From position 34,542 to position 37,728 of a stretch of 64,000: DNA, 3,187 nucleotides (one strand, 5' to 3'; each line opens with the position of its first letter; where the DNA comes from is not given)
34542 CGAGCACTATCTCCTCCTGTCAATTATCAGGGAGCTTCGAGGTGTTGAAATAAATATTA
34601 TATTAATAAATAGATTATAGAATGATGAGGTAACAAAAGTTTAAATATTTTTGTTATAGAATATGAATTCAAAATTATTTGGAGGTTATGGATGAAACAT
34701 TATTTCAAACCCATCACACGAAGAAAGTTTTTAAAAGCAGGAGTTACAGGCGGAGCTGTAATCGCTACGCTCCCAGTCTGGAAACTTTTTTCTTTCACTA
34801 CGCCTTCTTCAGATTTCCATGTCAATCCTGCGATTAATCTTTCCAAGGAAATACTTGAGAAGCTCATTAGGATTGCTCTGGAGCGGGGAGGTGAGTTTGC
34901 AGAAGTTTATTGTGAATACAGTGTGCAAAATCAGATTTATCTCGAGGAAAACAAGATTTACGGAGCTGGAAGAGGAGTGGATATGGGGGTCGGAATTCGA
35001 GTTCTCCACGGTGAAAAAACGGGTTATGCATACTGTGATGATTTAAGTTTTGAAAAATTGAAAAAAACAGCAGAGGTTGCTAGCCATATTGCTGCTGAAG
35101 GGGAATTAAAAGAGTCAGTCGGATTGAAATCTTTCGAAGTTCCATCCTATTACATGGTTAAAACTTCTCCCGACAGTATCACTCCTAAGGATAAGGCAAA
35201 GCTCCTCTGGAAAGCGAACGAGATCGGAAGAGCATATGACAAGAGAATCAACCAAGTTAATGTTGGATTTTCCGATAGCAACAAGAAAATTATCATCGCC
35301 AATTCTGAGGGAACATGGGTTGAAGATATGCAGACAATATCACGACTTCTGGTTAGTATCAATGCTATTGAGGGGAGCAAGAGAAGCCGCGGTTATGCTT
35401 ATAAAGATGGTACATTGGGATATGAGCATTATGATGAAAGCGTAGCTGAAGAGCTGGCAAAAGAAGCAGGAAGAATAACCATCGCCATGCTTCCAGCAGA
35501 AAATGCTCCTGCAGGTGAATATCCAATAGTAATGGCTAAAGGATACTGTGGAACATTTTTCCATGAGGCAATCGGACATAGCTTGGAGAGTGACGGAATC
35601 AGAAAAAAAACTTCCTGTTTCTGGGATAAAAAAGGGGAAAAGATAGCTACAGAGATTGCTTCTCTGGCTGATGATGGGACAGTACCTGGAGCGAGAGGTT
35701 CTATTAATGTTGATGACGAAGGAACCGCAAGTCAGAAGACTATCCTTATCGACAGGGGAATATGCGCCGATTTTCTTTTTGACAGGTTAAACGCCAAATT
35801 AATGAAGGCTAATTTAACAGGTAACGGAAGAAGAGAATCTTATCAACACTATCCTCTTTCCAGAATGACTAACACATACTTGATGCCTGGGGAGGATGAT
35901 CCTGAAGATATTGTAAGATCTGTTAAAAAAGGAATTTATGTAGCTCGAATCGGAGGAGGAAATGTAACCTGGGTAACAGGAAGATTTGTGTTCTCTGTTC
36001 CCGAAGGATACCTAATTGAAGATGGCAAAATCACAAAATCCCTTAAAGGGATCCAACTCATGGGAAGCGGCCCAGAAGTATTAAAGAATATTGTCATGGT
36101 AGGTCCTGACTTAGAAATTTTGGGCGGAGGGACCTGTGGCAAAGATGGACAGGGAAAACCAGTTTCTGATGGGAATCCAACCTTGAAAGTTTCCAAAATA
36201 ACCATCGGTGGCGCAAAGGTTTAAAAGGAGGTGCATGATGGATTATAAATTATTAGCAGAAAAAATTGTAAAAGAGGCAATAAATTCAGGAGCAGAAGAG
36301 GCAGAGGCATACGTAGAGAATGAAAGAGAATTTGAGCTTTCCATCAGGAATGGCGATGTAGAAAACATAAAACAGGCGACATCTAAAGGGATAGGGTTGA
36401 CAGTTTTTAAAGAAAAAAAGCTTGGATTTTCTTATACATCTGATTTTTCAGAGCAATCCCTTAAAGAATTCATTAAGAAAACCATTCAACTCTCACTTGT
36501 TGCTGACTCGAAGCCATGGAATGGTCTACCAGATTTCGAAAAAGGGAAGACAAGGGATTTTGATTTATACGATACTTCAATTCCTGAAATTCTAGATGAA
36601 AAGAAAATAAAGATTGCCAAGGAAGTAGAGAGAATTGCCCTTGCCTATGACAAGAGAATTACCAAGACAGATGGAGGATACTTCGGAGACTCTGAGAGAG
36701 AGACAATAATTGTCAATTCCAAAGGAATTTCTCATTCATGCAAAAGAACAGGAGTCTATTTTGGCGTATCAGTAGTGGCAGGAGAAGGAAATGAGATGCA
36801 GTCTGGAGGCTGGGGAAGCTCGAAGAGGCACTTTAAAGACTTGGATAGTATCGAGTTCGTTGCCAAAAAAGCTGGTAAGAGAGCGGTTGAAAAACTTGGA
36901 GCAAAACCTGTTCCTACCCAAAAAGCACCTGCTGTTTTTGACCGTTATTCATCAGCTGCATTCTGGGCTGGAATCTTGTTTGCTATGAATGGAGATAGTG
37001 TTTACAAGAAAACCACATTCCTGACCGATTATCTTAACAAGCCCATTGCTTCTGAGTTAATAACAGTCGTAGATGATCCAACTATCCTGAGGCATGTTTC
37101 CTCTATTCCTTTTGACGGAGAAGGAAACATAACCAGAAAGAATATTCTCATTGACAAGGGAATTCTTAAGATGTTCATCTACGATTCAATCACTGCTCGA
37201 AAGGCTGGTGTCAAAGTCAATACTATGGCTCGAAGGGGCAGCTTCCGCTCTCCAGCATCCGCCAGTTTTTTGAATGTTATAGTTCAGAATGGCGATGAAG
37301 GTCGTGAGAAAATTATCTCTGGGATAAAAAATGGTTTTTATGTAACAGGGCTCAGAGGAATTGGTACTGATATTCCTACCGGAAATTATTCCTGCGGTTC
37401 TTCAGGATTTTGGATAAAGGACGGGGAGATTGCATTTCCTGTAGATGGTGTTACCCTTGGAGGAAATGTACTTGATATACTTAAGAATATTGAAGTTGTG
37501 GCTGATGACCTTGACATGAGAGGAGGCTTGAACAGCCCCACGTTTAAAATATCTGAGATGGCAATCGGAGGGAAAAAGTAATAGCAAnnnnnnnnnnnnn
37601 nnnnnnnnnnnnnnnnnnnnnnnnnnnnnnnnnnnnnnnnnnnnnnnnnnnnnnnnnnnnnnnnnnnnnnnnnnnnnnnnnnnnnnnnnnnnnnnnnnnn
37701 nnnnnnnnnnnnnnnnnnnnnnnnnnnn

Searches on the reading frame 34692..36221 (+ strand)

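Call 96: search_protein_families(library=pfam, proteins=[window:34692-36221:+], max_evalue=0.00001)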
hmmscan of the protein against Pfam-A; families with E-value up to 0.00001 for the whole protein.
window:34692-36221:+ (510 aa): 3 families
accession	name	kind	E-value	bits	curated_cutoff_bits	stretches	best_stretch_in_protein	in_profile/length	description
PF19289.4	PmbA_TldD_3rd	-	2.3e-60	203.9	22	1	275-507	2-220/220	PmbA/TldA metallopeptidase C-terminal domain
PF01523.21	PmbA_TldD_1st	-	1.5e-16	60.8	20.9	1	70-134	1-65/65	PmbA/TldA metallopeptidase domain 1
PF19290.4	PmbA_TldD_2nd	-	4.1e-16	59.8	20.9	1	160-267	3-109/109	PmbA/TldA metallopeptidase central domain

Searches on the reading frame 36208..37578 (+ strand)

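Call 96: search_protein_families(library=pfam, proteins=[window:36208-37578:+], max_evalue=0.00001)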
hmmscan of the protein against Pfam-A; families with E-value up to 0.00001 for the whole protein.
window:36208-37578:+ (457 aa): 3 families
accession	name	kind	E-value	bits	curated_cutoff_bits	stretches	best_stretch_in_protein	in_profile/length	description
PF19289.4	PmbA_TldD_3rd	-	4.6e-62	209.5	22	1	237-455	1-220/220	PmbA/TldA metallopeptidase C-terminal domain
PF19290.4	PmbA_TldD_2nd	-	1.9e-20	73.7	20.9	1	126-230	4-109/109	PmbA/TldA metallopeptidase central domain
PF01523.21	PmbA_TldD_1st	-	3.1e-17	62.9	20.9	1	32-94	1-63/65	PmbA/TldA metallopeptidase domain 1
